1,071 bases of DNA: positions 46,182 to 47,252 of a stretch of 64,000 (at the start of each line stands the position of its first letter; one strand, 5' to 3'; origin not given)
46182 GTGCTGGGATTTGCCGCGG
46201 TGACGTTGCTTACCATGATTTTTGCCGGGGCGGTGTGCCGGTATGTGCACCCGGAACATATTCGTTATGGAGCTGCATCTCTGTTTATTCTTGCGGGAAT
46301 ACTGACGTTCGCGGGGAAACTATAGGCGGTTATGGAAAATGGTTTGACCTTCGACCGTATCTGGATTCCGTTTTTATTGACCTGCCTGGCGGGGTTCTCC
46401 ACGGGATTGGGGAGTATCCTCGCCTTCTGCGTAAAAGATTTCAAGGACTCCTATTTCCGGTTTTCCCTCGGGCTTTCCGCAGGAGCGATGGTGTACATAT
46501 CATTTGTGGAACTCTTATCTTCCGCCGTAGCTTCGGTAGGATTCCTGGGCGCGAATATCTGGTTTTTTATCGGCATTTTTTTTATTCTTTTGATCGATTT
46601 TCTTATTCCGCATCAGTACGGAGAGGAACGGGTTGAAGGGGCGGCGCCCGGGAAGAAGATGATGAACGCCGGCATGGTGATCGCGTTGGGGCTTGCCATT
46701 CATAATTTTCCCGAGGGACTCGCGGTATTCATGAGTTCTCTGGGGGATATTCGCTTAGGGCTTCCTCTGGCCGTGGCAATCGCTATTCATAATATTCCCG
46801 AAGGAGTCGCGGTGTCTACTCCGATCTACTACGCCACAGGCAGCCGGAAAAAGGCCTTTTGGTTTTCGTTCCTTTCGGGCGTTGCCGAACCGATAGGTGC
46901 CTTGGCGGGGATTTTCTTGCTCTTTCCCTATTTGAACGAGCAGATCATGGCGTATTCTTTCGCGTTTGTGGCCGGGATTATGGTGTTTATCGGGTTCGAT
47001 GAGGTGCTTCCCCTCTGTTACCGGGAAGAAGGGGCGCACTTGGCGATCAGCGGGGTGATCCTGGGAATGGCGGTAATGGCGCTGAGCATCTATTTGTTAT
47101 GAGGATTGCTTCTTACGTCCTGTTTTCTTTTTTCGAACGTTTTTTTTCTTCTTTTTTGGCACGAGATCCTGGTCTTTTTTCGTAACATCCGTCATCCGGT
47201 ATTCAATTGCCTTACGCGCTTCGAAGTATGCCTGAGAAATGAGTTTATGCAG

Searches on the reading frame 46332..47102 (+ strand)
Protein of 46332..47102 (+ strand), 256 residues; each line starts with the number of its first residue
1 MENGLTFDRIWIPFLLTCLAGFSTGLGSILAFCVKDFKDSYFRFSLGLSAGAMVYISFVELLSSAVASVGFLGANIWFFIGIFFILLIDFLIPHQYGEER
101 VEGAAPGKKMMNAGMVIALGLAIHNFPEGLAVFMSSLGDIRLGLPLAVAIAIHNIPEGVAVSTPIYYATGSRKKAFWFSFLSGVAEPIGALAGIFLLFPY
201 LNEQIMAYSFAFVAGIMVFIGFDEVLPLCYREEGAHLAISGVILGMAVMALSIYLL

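Call 74: search_protein_families(library=pfam, proteins=[window:46332-47102:+], max_evalue=0.00001)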
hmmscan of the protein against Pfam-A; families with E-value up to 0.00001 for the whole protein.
window:46332-47102:+ (256 aa): 1 family
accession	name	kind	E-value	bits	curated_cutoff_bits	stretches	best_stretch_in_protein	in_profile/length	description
PF02535.28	Zip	-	2e-30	106.6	35.1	1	104-251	168-321/323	ZIP Zinc transporter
